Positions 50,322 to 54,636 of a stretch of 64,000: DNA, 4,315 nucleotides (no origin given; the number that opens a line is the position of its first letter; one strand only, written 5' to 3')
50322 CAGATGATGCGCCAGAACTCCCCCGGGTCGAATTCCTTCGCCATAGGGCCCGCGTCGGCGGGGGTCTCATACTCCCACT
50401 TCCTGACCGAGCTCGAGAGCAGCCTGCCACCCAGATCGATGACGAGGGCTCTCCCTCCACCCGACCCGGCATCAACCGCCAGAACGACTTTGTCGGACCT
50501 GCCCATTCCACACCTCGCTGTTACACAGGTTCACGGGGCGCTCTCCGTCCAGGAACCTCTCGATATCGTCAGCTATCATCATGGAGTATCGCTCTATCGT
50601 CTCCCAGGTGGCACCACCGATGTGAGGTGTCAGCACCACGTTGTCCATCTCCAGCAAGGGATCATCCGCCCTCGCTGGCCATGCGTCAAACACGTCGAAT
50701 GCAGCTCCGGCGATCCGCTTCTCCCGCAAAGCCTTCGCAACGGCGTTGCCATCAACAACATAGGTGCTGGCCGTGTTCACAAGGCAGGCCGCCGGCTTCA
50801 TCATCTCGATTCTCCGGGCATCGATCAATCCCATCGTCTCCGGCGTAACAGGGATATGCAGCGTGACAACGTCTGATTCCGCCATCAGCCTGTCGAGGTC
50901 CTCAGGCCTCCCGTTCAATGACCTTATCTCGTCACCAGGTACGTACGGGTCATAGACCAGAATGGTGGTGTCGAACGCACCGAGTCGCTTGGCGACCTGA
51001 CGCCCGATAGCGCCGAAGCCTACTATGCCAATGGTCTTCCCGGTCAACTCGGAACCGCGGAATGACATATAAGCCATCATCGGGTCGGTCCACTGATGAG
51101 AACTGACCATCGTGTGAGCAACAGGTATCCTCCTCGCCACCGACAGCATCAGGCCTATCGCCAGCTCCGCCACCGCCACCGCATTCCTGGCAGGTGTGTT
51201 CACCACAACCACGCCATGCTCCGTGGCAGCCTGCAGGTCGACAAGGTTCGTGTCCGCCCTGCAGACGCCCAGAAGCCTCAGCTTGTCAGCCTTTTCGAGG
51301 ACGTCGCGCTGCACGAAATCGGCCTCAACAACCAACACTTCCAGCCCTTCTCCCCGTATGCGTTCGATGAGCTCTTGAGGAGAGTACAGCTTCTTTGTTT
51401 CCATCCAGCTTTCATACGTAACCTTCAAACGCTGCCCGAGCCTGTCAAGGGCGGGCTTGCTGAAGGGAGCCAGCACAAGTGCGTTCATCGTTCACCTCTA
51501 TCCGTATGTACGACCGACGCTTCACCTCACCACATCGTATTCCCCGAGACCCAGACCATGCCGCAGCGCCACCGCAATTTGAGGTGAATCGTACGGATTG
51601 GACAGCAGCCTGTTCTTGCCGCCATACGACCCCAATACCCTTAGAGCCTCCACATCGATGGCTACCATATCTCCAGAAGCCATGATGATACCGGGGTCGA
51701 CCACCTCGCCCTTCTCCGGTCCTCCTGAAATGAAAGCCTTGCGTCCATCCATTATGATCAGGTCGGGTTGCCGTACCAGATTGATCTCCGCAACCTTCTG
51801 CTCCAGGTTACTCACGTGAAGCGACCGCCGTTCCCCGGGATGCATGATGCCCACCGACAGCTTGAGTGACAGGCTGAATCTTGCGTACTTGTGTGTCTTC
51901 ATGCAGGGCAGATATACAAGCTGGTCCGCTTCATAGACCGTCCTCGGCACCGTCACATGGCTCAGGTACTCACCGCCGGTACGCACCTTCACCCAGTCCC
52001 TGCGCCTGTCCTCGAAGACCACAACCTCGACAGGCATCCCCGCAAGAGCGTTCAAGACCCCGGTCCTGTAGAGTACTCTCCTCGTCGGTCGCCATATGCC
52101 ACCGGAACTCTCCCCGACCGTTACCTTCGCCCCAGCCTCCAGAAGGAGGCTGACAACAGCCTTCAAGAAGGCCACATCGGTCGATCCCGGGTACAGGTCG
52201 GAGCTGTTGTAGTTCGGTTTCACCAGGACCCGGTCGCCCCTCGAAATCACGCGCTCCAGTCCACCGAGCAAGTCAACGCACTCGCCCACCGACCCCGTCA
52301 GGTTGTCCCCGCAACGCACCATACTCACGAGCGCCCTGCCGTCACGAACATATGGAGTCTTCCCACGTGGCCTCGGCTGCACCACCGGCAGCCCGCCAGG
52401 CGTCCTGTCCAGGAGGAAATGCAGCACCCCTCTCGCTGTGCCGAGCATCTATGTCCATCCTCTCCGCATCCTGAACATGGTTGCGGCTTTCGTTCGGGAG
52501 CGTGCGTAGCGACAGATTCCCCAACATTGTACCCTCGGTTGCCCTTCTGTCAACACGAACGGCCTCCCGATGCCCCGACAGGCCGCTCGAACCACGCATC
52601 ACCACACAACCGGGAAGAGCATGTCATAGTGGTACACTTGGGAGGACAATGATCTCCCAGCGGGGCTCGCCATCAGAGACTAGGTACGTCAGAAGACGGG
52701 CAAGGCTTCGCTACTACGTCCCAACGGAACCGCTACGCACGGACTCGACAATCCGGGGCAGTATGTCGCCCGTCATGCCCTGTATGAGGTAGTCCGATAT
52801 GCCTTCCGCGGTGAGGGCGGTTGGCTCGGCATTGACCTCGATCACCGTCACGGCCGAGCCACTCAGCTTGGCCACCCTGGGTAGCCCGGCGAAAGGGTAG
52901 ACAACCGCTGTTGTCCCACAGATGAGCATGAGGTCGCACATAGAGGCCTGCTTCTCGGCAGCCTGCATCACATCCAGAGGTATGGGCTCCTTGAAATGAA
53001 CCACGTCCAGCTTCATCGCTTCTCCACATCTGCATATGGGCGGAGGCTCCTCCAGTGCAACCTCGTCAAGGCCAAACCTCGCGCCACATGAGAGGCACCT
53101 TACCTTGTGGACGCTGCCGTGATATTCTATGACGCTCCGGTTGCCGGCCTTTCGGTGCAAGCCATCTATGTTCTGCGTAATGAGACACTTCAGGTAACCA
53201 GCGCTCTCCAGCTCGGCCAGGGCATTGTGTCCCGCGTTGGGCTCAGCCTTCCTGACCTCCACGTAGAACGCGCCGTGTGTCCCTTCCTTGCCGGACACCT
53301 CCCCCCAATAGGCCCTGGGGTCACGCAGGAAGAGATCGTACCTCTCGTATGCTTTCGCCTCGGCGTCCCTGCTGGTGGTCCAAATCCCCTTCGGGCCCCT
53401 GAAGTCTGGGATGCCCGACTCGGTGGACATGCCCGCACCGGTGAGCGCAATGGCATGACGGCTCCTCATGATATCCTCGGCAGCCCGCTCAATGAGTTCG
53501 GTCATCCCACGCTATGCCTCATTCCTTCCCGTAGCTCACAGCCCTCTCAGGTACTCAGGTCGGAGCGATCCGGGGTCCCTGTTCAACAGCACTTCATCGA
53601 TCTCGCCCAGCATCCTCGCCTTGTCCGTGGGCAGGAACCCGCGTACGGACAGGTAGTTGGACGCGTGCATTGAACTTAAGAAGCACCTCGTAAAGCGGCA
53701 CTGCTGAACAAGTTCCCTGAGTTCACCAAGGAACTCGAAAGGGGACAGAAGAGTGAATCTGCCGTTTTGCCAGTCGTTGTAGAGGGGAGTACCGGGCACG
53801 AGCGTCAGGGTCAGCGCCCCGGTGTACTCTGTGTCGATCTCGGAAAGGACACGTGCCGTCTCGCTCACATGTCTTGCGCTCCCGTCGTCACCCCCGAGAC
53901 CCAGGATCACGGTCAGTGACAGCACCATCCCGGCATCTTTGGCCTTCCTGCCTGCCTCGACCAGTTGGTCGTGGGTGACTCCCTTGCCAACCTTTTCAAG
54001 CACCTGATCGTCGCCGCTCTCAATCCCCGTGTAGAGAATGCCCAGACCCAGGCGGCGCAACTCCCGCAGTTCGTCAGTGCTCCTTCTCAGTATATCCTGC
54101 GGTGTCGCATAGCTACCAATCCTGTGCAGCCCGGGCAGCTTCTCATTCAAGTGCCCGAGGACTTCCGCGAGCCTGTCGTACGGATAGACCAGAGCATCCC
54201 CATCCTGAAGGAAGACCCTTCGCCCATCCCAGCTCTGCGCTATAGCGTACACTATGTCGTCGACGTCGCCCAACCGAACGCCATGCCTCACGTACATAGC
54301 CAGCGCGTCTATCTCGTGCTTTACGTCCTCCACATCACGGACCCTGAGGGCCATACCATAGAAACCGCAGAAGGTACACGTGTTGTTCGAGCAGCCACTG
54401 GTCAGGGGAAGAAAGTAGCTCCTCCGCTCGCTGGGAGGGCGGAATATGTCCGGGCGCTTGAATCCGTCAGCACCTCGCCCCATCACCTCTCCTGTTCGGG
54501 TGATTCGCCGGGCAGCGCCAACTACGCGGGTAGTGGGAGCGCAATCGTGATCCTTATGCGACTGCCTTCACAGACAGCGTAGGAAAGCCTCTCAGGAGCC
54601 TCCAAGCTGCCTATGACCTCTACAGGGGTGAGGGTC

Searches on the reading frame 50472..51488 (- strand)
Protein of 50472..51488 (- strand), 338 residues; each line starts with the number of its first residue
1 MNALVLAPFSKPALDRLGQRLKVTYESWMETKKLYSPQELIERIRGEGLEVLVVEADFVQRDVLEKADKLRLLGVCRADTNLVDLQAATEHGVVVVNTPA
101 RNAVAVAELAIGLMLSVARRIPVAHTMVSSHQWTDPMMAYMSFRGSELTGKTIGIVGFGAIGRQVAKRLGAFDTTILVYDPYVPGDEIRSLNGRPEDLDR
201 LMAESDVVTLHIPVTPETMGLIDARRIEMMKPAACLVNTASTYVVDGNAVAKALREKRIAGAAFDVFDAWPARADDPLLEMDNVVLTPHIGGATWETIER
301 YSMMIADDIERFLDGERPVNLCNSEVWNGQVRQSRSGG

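Call 46: search_protein_families(library=ncbifam, proteins=[window:50472-51488:-], max_evalue=0.001)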
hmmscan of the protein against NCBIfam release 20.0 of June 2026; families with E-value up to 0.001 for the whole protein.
window:50472-51488:- (338 aa): 22 families
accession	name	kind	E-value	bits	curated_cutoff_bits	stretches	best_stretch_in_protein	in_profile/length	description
TIGR01327.1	PGDH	equivalog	7.2e-78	262.6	454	1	30-324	24-312/525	phosphoglycerate dehydrogenase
NF009714.1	PRK13243.1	equivalog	1.2e-70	238.5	455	1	26-327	26-327/332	glyoxylate reductase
NF008759.0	PRK11790.1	equivalog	4.6e-58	196.8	404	1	24-316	32-320/410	phosphoglycerate dehydrogenase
NF005069.0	PRK06487.1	equivalog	1.6e-56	191.7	448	1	25-316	28-314/320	2-hydroxyacid dehydrogenase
NF005750.0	PRK07574.1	equivalog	4.3e-48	164.3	329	1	58-316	103-360/386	NAD-dependent formate dehydrogenase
NF011938.0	PRK15409.1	equivalog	4.4e-47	160.7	492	1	50-320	47-316/324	glyoxylate/hydroxypyruvate reductase GhrB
NF006263.0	PRK08410.1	equivalog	4.1e-45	154.5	389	1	33-316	29-310/311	D-2-hydroxyacid dehydrogenase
NF005387.0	PRK06932.1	equivalog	1.1e-42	146.1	492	1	27-313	26-310/314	2-hydroxyacid dehydrogenase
NF041369.1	Dhydh_Halo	equivalog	8.6e-42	143.4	400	1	75-320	61-302/305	D-2-hydroxyacid dehydrogenase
NF000492.1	vanH_gen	exception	4.1e-32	111.5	540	1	80-268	77-253/312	D-lactate dehydrogenase VanH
NF005027.0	PRK06436.1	equivalog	1.8e-31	109.4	261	1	61-325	43-291/303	2-hydroxyacid dehydrogenase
NF001309.0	PRK00257.1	equivalog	3.6e-31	108.5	434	2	138-321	104-286/379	4-phosphoerythronate dehydrogenase PdxB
NF000371.1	vanH_Agroup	exception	5.5e-25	88.2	700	1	79-268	81-258/322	VanH-A/VanH-Pt family D-lactate dehydrogenase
NF000004.1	vanH-D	exception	1.7e-24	86.6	550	1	79-268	82-259/323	D-lactate dehydrogenase VanH-D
NF006374.0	PRK08605.1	subfamily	4.3e-24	85.2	356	1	78-269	78-265/332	D-lactate dehydrogenase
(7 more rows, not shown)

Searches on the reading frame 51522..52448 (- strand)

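Call 46: search_protein_families(library=ncbifam, proteins=[window:51522-52448:-], max_evalue=0.001)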
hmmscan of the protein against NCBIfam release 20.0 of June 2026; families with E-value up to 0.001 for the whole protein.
window:51522-52448:- (308 aa): 1 family
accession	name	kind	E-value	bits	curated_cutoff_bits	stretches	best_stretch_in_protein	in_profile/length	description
NF052623.1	Npun_F2552_fam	equivalog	5.7e-17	62.1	500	1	49-273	15-240/314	Npun_F2552 family protein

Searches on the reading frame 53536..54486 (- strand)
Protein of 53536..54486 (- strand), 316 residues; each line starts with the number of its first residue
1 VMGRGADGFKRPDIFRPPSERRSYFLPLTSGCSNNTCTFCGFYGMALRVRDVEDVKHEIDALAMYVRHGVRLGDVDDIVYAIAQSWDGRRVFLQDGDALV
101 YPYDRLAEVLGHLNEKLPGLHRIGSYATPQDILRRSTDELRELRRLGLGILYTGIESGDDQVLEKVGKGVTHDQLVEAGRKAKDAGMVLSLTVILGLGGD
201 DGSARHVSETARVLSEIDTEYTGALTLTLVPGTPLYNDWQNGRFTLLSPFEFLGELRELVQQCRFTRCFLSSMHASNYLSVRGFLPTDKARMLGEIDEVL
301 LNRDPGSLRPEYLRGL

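Call 43: search_protein_families(library=pfam, proteins=[window:53536-54486:-], max_evalue=0.0001)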
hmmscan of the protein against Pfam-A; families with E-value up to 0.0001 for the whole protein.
window:53536-54486:- (316 aa): 1 family
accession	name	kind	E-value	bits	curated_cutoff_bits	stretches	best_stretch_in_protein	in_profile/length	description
PF04055.27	Radical_SAM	-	1.1e-16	61.9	29.5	1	27-201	2-155/166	Radical SAM superfamily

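Call 46: search_protein_families(library=ncbifam, proteins=[window:53536-54486:-], max_evalue=0.001)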
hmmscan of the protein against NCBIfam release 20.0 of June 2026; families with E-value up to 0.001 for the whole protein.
window:53536-54486:- (316 aa): 15 families
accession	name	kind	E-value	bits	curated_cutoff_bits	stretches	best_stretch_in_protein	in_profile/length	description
TIGR04014.1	B12_SAM_MJ_0865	equivalog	6.3e-13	48.3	360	1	31-236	168-355/434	methyl-coenzyme M reductase glutamine C-methyltransferase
TIGR03471.1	HpnJ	equivalog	2.1e-11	43.4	577.6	1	136-241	286-390/472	hopanoid biosynthesis associated radical SAM protein HpnJ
TIGR01212.1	TIGR01212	equivalog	3.8e-09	36.1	180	1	138-260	127-248/302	tRNA modification radical SAM protein MnmL/YtqA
TIGR04479.1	bcpD_PhpK_rSAM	subfamily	1.9e-07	29.9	600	1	31-238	249-430/504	PhpK family radical SAM P-methyltransferase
TIGR04013.1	B12_SAM_MJ_1487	hypoth_equivalog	6.3e-07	28.6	251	1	152-237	270-355/382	TIGR04013 family B12-binding domain/radical SAM domain-containing protein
TIGR04367.1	HpnR_B12_rSAM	equivalog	2.4e-06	26.4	650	1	127-212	265-350/490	hopanoid C-3 methylase HpnR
NF010916.0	PRK14336.1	equivalog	3.7e-06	26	606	1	23-218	125-304/418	tRNA (N6-isopentenyl adenosine(37)-C2)-methylthiotransferase MiaB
TIGR02026.1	BchE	equivalog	4.5e-06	25.8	481.35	0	130-240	281-388/497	magnesium-protoporphyrin IX monomethyl ester anaerobic oxidative cyclase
TIGR03975.1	rSAM_ocin_1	subfamily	5.4e-06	25.2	281.85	0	137-201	352-416/606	RiPP maturation radical SAM C-methyltransferase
TIGR04072.2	rSAM_ladder_B12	equivalog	9e-06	24.6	360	0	122-236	259-369/443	lipid biosynthesis B12-binding/radical SAM protein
TIGR01211.1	ELP3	subfamily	9.9e-05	21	350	1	137-248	206-318/522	tRNA uridine(34) 5-carboxymethylaminomethyl modification radical SAM/GNAT enzyme Elp3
TIGR00089.1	TIGR00089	subfamily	0.00016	20.6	251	1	19-235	136-336/429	MiaB/RimO family radical SAM methylthiotransferase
NF040546.1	rSAM_CUAEP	equivalog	0.00052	18.8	500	1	135-192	261-318/468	CUAEP/CCAEP-tail radical SAM (seleno)protein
NF040542.1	rSAM_RCCLKC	equivalog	0.00074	18.8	450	0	109-194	246-329/423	arsinothricin biosynthesis radical SAM protein ArsL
TIGR00539.1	hemN_rel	equivalog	0.00097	18.3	205.4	0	91-262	55-219/361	radical SAM family heme chaperone HemW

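Call 67: find_homologous_proteins(query=window:53536-54486:-, max_evalue=1e-10)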
Query window:53536-54486:- (316 aa): 7307 proteins with E <= 1e-10 among 8000 candidates; the best 120 are listed.
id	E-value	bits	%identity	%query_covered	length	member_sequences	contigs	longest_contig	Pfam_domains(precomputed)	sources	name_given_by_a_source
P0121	4.5e-199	678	94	100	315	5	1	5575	PF04055.28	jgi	jgi:radical SAM superfamily enzyme YgiQ (UPF0313 family)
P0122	3.4e-160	550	76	100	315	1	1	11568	PF04055.28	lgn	-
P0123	2.6e-154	531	73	100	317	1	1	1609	PF04055.28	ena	-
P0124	7.1e-153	526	74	99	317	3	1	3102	PF04055.28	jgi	jgi:radical SAM superfamily enzyme YgiQ (UPF0313 family)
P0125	3.6e-152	524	73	98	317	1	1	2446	PF04055.28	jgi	jgi:radical SAM superfamily enzyme YgiQ (UPF0313 family)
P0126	7.0e-152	523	73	98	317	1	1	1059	PF04055.28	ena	-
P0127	9.1e-152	523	73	98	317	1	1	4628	PF04055.28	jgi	jgi:radical SAM superfamily enzyme YgiQ (UPF0313 family)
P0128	1.2e-151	522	72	99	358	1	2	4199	PF04055.28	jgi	jgi:radical SAM superfamily enzyme YgiQ (UPF0313 family)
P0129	1.3e-151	522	73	98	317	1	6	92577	PF04055.28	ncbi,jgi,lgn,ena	-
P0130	2.4e-151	521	71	100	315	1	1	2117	PF04055.28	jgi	-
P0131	3.5e-151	521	72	99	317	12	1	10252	PF04055.28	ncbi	ncbi:MAG: radical SAM protein [Dehalococcoidia bacterium]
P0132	7.9e-151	520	73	98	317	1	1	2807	PF04055.28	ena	-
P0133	2.2e-150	518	73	98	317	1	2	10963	PF04055.28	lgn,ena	-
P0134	2.9e-150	518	73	98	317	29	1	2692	PF04055.28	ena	-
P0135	3.2e-150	518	72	98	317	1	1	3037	PF04055.28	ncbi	ncbi:MAG: radical SAM protein [Dehalococcoidia bacterium]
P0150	5.4e-147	507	72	97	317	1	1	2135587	PF04055.28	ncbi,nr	ncbi:MAG: radical SAM protein [Dehalococcoidia bacterium]|nr:MAG: radical SAM protein [Dehalococcoid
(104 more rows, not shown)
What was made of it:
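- Tried and rejected: It has more than 7000 highly conserved homologues (call 67).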

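Call 68: find_encoding_contigs(protein=P0150, flank=10000, max_places=1)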
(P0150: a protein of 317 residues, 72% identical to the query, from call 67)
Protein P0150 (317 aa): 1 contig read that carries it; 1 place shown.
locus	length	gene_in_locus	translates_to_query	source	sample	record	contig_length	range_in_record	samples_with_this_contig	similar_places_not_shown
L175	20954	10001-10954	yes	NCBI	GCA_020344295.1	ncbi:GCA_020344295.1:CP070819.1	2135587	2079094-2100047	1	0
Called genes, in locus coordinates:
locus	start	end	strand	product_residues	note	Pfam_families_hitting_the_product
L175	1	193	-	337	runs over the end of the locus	PF01628:HrcA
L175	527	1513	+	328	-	PF00108:Thiolase_N, PF08545:ACP_syn_III, PF08541:ACP_syn_III_C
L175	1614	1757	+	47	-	-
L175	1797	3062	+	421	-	PF00474:SSF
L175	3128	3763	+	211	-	PF13483:Lactamase_B_3, PF12706:Lactamase_B_2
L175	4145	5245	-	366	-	PF00091:Tubulin, PF21011:CetZ_C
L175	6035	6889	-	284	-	PF01833:TIG (faint)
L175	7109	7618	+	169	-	PF01047:MarR (weak), PF12802:MarR_2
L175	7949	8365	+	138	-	PF23621:BP74_N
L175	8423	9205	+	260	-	PF10370:Rv2993c-like_N (weak), PF01557:FAA_hydrolase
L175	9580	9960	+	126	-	PF04126:Cyclophil_like, PF18050:Cyclophil_like2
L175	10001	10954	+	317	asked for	PF04055:Radical_SAM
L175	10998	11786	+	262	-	PF02146:SIR2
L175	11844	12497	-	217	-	PF09721:Exosortase_EpsH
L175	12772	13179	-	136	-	PF08529:NusA_N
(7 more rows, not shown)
